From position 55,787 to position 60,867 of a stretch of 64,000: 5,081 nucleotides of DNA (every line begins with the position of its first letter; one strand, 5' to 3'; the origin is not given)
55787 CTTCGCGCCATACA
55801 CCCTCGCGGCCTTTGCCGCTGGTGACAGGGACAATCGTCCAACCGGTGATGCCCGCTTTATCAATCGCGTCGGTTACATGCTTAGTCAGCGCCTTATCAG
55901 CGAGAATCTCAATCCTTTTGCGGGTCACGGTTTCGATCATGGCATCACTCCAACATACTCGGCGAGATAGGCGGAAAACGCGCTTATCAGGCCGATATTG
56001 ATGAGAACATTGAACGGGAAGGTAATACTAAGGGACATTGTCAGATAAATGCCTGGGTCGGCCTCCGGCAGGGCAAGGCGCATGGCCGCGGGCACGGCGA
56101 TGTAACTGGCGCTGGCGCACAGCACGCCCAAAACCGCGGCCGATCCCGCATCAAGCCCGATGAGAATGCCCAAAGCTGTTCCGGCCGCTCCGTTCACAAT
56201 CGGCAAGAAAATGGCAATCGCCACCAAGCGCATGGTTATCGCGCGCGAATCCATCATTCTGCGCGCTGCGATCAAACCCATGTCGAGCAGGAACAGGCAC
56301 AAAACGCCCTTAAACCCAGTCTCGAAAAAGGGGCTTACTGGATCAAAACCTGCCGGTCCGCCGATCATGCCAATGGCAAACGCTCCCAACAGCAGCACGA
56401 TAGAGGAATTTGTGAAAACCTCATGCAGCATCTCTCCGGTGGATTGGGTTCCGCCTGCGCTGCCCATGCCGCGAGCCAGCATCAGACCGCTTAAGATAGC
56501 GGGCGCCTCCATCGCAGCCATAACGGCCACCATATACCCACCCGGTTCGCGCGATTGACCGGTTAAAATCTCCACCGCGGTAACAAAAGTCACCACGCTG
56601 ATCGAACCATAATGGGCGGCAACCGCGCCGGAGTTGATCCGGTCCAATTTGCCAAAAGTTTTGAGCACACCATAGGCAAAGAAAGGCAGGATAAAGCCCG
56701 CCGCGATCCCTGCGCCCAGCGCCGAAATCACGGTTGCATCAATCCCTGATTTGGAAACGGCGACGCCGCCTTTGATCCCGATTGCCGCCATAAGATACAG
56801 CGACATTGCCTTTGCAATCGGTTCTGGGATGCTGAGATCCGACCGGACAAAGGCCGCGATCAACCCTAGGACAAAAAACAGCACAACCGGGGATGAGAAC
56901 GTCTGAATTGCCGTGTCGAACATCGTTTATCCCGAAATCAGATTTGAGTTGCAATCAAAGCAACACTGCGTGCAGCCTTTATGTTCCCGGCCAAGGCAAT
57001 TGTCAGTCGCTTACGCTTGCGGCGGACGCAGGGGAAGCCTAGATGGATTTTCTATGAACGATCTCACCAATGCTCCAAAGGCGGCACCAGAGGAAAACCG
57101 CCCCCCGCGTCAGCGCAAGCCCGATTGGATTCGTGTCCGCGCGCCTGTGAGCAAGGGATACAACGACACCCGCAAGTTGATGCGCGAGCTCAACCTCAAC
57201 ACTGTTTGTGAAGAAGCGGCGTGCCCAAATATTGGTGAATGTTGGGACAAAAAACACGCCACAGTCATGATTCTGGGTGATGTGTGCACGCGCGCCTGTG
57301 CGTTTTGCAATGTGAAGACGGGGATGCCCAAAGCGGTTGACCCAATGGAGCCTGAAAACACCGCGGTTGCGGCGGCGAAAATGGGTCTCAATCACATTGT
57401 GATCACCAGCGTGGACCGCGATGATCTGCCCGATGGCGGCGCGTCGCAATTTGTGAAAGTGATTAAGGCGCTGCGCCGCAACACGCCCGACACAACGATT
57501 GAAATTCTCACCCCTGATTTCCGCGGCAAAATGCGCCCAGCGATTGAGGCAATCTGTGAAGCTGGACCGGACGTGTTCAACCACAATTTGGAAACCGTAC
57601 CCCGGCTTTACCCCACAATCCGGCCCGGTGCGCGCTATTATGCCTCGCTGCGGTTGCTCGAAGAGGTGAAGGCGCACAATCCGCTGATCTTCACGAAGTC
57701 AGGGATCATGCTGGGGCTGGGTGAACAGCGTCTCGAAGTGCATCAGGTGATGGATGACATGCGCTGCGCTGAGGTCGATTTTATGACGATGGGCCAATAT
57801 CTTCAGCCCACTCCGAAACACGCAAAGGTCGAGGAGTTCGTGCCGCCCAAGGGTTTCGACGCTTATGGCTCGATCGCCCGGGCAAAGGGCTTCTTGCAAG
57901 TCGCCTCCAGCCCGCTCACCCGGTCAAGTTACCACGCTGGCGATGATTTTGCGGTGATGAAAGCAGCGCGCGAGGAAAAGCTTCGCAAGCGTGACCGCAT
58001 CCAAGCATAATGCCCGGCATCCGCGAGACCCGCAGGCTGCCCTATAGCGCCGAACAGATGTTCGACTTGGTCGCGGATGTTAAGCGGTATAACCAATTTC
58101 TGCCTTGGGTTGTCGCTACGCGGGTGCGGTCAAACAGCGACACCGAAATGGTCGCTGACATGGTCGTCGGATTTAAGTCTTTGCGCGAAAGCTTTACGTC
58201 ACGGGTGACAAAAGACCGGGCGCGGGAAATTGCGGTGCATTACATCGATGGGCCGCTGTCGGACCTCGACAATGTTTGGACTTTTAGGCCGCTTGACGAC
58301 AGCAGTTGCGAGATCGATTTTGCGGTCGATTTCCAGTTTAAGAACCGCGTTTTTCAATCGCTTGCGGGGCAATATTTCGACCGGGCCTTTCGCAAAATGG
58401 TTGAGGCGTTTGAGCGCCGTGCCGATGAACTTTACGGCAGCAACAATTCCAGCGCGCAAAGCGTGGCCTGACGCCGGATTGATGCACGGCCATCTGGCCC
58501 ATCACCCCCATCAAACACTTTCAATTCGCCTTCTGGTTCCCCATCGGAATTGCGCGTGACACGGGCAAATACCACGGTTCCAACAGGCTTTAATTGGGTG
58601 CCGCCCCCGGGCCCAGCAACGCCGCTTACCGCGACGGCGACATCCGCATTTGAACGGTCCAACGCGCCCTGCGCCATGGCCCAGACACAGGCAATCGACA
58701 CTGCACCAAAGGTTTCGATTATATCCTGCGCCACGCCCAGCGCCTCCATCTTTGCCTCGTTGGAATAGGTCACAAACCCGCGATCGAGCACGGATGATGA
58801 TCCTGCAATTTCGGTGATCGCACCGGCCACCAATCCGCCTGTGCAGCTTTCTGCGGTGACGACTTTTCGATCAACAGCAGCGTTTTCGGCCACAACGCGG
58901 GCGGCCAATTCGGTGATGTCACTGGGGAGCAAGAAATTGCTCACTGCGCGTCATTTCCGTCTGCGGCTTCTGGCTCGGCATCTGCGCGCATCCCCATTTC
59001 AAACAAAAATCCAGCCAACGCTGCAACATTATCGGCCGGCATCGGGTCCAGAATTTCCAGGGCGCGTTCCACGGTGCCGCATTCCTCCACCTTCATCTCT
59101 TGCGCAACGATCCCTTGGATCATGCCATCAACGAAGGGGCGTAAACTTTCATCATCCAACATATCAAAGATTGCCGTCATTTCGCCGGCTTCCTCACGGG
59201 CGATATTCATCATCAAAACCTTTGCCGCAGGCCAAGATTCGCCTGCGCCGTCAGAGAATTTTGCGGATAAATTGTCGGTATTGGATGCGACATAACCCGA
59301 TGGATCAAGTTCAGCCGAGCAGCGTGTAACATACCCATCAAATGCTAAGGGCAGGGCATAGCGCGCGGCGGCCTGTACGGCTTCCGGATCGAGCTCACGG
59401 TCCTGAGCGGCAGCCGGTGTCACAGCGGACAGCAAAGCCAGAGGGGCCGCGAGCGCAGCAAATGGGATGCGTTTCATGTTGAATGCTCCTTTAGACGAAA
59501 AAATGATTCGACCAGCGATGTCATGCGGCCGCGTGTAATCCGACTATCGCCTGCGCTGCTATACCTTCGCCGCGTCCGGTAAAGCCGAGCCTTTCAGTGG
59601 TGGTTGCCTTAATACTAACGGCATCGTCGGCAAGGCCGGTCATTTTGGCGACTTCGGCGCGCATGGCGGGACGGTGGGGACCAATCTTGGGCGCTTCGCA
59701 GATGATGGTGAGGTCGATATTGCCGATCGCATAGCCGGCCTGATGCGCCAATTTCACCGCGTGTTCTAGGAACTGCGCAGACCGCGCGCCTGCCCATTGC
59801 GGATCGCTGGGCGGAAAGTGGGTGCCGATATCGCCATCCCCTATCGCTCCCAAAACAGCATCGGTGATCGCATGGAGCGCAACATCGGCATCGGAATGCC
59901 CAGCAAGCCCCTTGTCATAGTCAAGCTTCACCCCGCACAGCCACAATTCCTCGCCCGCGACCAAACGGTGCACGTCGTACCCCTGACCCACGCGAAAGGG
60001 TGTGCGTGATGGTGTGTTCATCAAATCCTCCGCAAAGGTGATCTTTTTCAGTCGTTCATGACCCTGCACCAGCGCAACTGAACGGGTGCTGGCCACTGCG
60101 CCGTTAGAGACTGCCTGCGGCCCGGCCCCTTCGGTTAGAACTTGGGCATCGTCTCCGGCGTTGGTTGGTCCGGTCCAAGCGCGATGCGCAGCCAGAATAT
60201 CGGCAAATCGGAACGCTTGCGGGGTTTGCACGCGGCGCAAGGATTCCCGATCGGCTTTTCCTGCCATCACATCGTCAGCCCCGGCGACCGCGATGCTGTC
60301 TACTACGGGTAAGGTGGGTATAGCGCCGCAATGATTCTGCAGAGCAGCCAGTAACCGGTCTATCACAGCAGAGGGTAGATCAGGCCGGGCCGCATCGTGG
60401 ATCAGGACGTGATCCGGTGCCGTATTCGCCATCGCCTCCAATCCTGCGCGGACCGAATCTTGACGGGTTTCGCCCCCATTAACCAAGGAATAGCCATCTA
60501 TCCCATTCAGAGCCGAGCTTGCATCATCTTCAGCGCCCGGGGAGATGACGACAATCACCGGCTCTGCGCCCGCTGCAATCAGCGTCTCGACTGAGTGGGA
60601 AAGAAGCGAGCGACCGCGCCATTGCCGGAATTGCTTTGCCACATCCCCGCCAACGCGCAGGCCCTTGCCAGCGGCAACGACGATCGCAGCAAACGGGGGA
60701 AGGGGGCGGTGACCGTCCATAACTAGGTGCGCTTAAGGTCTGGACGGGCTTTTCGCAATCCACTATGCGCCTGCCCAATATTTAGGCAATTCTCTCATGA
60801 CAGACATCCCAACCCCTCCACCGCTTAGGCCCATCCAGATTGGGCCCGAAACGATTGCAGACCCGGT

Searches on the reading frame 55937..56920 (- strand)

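Call 57: search_protein_families(library=pfam, proteins=[window:55937-56920:-], max_evalue=0.00001)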
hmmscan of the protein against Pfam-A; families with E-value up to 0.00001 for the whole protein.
window:55937-56920:- (327 aa): 1 family
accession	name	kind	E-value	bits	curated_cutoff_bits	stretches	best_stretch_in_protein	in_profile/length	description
PF05982.17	Sbt_1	-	3.5e-112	375.1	27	1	11-314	1-305/308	Na+-dependent bicarbonate transporter superfamily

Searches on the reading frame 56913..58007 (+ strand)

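Call 57: search_protein_families(library=pfam, proteins=[window:56913-58007:+], max_evalue=0.00001)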
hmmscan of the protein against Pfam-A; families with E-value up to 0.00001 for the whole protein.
window:56913-58007:+ (365 aa): 2 families
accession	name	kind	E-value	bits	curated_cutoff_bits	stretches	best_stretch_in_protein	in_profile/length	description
PF04055.27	Radical_SAM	-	3.2e-19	70.1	29.5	1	119-282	1-165/166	Radical SAM superfamily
PF16881.10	LIAS_N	-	9e-10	39.4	27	1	63-104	55-96/96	N-terminal domain of lipoyl synthase of Radical_SAM family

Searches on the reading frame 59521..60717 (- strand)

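Call 57: search_protein_families(library=pfam, proteins=[window:59521-60717:-], max_evalue=0.00001)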
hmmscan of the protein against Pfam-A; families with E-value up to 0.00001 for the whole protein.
window:59521-60717:- (398 aa): 3 families
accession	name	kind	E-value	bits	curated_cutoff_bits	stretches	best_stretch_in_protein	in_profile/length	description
PF02542.21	YgbB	-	2.7e-67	226.4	26.7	1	241-393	1-153/155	YgbB family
PF01128.25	IspD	-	2.4e-48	165.3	27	1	10-233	2-213/221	2-C-methyl-D-erythritol 4-phosphate cytidylyltransferase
PF12804.13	NTP_transf_3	-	3.7e-12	47.2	27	1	11-131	1-116/160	MobA-like NTP transferase domain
